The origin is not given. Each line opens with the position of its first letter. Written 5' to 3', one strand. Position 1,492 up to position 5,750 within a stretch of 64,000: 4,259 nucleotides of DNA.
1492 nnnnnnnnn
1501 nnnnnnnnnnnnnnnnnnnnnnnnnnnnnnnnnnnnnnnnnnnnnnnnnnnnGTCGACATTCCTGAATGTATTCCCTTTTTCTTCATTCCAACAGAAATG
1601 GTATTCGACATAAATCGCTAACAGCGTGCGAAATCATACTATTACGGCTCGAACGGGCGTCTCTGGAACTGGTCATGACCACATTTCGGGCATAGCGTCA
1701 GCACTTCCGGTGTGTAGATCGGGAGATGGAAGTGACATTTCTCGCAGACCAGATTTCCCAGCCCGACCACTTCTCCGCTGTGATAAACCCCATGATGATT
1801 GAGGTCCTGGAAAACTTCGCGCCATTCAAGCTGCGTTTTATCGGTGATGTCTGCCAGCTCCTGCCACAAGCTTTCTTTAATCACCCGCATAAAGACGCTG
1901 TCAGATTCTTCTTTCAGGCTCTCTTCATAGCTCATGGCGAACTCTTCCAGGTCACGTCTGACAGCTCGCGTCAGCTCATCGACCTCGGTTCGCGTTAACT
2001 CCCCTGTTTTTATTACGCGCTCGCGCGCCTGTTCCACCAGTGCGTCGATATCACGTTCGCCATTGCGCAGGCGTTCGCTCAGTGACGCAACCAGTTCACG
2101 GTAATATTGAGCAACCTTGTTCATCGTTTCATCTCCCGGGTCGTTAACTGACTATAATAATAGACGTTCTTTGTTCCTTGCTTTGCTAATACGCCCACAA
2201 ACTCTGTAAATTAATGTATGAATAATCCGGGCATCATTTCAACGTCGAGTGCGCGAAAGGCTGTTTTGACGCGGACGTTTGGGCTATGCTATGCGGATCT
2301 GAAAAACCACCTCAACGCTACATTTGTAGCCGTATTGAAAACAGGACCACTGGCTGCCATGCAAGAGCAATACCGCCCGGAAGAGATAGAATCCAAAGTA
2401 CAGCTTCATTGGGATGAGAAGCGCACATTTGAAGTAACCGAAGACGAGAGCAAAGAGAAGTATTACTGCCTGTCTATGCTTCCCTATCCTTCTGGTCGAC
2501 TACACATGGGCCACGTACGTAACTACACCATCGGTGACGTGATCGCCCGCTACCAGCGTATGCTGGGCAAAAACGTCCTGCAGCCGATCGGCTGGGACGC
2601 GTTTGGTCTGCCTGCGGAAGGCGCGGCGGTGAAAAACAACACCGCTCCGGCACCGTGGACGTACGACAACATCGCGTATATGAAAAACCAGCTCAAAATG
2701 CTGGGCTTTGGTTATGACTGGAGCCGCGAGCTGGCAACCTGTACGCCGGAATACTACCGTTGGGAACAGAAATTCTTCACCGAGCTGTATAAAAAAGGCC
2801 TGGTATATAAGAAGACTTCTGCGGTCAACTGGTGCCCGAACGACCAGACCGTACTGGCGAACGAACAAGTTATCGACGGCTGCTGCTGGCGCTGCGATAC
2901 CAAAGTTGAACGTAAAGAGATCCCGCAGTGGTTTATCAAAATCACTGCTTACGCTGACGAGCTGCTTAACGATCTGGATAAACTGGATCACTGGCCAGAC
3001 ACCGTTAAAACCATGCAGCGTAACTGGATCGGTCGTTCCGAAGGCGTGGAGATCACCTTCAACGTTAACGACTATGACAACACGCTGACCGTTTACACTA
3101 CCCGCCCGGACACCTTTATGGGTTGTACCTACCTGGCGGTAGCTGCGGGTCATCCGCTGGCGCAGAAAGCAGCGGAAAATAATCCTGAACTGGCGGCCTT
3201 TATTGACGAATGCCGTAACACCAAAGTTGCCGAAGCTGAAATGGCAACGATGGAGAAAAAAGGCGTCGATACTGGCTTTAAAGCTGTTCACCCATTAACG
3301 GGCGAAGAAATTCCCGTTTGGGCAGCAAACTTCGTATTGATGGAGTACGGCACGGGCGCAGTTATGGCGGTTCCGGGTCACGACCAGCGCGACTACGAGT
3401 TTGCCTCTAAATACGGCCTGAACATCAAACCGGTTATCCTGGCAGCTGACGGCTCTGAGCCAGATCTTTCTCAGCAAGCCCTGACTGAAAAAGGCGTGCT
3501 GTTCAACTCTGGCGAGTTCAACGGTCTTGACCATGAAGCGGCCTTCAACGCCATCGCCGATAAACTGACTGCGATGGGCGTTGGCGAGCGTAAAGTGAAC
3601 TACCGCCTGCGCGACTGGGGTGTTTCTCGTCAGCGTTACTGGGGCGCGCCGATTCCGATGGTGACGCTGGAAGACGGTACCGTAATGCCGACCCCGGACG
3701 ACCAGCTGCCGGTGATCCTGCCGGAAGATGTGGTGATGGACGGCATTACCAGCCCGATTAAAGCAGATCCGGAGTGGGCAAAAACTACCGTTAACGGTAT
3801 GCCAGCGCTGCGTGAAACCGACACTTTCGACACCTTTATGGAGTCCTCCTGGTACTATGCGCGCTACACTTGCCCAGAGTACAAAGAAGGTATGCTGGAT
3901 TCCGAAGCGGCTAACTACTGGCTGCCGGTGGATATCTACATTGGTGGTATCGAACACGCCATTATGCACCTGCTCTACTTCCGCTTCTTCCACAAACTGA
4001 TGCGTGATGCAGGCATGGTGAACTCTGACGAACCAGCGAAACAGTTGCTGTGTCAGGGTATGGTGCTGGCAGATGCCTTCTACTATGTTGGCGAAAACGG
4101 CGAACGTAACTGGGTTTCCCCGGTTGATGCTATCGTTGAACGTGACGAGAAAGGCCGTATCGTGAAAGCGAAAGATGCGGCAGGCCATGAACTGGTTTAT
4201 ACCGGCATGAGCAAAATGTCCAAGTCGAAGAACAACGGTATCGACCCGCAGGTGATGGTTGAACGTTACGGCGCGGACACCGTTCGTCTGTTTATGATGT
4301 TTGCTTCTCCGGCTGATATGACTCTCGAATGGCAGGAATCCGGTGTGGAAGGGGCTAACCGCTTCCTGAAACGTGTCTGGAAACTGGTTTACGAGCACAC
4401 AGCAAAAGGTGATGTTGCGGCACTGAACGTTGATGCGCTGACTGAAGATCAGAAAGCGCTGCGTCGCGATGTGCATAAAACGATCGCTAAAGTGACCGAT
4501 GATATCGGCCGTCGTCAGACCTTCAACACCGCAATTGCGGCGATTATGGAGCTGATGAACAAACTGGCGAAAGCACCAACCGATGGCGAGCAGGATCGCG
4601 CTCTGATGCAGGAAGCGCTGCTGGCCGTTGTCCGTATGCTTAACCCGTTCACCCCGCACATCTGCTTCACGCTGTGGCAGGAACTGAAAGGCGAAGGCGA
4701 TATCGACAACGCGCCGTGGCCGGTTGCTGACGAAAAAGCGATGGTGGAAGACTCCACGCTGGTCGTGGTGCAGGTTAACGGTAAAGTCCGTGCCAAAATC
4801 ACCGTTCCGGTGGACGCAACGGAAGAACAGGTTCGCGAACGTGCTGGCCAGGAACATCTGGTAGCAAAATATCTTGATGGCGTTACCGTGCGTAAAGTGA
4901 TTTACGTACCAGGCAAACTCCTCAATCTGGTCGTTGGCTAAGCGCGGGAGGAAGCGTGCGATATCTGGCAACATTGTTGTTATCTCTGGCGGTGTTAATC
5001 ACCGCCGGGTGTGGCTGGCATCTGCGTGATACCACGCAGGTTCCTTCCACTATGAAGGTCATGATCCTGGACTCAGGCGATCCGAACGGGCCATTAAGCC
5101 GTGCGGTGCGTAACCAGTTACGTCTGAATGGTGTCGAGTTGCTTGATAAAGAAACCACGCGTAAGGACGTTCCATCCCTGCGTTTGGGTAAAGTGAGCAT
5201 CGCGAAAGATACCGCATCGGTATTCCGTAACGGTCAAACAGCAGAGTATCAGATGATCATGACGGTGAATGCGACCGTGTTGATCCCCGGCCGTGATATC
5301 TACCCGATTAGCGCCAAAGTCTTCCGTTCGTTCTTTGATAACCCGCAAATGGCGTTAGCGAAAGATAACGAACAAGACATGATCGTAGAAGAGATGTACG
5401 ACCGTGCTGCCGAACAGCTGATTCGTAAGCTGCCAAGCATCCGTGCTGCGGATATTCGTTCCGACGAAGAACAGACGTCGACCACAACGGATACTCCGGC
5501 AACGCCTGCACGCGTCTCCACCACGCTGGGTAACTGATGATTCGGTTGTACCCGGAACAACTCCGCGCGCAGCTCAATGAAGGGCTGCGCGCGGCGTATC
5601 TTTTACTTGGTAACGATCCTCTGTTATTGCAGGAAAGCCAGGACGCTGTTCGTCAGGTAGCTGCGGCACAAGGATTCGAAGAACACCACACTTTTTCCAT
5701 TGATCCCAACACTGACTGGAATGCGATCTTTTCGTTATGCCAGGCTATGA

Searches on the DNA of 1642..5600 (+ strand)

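Call 66: search_dna_similar(query=window:1642-5600:+, collection=ecoli_genomes, mode=near, max_rows=8)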
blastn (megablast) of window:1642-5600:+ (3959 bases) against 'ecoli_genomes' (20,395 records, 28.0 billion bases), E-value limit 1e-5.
Records with a match: 5424; places in all: 5434; records where one place covers at least 80% of the query: 5424.
Genomes with a match: 5424 of 5426; with a place that covers at least 80% of the query: 5424. Places per genome that has any: lowest 1, median 1, highest 2. On chromosomes: 5432 places; on plasmids: 2.
Best place of each record, by identity: >=99% 3098; 95-99% 2326.
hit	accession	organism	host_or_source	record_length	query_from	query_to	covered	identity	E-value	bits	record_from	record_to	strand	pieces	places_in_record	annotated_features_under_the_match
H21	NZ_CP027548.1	Escherichia coli strain 2014C-3061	Homo sapiens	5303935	1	3959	100%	99.8%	0e+0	7262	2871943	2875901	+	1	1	leuS: leucine--tRNA ligase | lptE: LPS assembly lipoprotein LptE | ybeL: zinc ribbon-containing protein | holA: DNA polymerase III subunit delta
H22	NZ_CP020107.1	Escherichia coli strain 13E0767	cattle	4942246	1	3959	100%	99.8%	0e+0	7262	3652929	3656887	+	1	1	leuS: leucine--tRNA ligase | lptE: LPS assembly lipoprotein LptE | ybeL: zinc ribbon-containing protein | holA: DNA polymerase III subunit delta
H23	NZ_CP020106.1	Escherichia coli strain 13E0780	cattle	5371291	1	3959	100%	99.8%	0e+0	7262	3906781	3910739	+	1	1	leuS: leucine--tRNA ligase | lptE: LPS assembly lipoprotein LptE | ybeL: zinc ribbon-containing protein | holA: DNA polymerase III subunit delta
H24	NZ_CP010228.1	Escherichia coli strain S3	not applicable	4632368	1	3959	100%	99.8%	0e+0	7262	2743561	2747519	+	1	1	leuS: leucine--tRNA ligase | lptE: LPS assembly lipoprotein LptE | ybeL: zinc ribbon-containing protein | holA: DNA polymerase III subunit delta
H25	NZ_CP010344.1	Escherichia coli ECC-1470 strain ECC-1470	Bos taurus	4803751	1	3959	100%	99.8%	0e+0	7262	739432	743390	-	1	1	leuS: leucine--tRNA ligase | lptE: LPS assembly lipoprotein LptE | ybeL: zinc ribbon-containing protein | holA: DNA polymerase III subunit delta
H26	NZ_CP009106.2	Escherichia coli strain 94-3024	human stool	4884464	1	3959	100%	99.8%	0e+0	7262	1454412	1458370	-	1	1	leuS: leucine--tRNA ligase | lptE: LPS assembly lipoprotein LptE | ybeL: zinc ribbon-containing protein | holA: DNA polymerase III subunit delta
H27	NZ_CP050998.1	Escherichia coli O39:NM str. F8704-2 strain F8704-2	missing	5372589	1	3959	100%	99.8%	0e+0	7262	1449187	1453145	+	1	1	leuS: leucine--tRNA ligase | lptE: LPS assembly lipoprotein LptE | ybeL: zinc ribbon-containing protein | holA: DNA polymerase III subunit delta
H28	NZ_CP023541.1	Escherichia coli O104:H21 str. CFSAN002236 strain ATCC ...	Homo sapiens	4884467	1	3959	100%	99.8%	0e+0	7262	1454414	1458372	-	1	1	leuS: leucine--tRNA ligase | lptE: LPS assembly lipoprotein LptE | ybeL: zinc ribbon-containing protein | holA: DNA polymerase III subunit delta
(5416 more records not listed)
